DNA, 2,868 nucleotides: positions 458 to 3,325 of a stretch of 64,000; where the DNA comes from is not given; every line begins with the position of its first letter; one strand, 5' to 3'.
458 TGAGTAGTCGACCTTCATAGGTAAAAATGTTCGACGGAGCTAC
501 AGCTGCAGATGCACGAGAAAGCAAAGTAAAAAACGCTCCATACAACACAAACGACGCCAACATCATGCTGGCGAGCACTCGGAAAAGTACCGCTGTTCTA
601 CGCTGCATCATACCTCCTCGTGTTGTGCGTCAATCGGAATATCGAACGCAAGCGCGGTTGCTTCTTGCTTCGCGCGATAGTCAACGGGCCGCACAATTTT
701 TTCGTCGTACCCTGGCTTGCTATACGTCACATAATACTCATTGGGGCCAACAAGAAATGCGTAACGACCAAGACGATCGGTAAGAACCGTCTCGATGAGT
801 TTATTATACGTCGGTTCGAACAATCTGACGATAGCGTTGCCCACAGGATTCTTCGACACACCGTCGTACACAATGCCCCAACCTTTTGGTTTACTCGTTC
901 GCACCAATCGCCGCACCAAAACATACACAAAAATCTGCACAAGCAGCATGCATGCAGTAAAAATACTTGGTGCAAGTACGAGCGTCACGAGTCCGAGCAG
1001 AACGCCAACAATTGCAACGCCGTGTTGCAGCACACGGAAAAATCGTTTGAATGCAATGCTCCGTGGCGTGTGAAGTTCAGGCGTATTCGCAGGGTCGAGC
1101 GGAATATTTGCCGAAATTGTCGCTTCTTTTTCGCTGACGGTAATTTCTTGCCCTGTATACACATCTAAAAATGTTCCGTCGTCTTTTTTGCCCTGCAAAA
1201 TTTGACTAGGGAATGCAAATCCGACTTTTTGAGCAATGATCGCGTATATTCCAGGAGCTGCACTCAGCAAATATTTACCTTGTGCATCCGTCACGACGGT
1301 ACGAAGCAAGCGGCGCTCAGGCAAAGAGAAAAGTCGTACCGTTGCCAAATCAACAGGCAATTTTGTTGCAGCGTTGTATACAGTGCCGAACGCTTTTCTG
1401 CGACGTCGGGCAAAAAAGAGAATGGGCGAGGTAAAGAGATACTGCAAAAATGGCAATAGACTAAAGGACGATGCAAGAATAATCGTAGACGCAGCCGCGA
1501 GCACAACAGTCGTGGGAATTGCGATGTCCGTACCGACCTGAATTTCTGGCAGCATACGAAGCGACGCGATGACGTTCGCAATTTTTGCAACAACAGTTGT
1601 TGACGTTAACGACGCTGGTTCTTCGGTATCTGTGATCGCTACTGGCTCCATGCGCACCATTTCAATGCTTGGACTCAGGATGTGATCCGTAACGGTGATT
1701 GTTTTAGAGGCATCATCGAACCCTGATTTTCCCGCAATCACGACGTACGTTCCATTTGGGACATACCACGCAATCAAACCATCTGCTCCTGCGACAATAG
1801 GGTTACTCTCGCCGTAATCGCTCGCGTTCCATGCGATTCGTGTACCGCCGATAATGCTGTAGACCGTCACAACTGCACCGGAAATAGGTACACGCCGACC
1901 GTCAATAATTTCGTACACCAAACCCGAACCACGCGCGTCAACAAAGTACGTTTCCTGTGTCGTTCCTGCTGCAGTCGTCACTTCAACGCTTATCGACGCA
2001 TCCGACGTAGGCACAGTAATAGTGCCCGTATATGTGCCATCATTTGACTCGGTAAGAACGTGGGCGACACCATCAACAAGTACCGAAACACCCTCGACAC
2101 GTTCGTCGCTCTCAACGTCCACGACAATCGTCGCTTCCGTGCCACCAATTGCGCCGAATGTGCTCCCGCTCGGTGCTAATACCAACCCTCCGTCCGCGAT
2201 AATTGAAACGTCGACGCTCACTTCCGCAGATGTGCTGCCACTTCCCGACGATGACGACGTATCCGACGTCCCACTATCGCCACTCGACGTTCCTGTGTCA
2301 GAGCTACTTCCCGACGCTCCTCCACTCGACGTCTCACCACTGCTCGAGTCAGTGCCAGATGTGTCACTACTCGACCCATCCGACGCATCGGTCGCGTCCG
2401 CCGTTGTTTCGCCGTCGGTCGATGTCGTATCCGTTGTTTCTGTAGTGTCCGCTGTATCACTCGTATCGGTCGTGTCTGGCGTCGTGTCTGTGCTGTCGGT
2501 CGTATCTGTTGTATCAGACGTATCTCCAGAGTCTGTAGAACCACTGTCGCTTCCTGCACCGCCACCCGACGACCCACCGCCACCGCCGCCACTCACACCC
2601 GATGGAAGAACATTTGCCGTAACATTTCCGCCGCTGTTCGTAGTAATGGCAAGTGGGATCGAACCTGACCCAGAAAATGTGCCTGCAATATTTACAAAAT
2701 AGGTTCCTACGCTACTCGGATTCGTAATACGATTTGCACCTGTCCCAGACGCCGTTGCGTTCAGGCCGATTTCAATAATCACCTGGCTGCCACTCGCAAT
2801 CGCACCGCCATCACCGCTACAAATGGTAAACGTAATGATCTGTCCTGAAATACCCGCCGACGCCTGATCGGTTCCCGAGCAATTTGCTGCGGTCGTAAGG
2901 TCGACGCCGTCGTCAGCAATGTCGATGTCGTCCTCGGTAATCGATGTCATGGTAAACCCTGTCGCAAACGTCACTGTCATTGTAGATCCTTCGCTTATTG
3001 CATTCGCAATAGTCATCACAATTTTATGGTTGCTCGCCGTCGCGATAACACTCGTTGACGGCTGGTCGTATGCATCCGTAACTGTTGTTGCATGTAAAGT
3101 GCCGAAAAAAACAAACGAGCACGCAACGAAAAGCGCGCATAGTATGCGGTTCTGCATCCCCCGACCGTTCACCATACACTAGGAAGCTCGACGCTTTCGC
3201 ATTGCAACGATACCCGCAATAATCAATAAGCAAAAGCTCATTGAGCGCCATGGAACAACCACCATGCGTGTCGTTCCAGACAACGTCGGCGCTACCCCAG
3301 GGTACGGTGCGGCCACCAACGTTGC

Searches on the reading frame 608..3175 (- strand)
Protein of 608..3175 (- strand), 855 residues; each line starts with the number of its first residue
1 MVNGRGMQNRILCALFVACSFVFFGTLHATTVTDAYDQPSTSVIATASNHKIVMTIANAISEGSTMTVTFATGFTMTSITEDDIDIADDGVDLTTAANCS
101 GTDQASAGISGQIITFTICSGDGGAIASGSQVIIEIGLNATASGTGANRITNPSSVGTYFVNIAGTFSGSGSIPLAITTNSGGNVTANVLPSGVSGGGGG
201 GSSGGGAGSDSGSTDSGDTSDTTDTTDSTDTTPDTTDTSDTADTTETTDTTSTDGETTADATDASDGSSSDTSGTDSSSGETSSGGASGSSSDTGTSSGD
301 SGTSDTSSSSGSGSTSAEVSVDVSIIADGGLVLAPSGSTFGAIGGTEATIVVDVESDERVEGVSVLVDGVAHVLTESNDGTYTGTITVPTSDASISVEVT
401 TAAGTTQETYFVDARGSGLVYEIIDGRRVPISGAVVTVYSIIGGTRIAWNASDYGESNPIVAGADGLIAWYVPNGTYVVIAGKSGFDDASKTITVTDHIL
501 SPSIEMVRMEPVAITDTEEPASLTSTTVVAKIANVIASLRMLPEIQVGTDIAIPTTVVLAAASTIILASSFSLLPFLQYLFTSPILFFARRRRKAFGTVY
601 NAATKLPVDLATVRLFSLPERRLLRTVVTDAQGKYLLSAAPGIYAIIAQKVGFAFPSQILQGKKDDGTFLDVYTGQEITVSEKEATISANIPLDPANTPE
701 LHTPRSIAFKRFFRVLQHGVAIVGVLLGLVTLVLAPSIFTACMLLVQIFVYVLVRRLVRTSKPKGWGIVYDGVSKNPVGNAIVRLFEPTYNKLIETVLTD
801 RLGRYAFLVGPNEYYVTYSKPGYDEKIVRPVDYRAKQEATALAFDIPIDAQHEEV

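Call 10: search_protein_families(library=pfam, proteins=[window:608-3175:-], max_evalue=0.001)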
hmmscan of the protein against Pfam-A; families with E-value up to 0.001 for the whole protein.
window:608-3175:- (855 aa): 1 family
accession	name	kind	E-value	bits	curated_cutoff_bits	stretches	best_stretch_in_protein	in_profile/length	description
PF13715.12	CarbopepD_reg_2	-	4.4e-07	30.3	32.2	0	597-664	3-66/88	CarboxypepD_reg-like domain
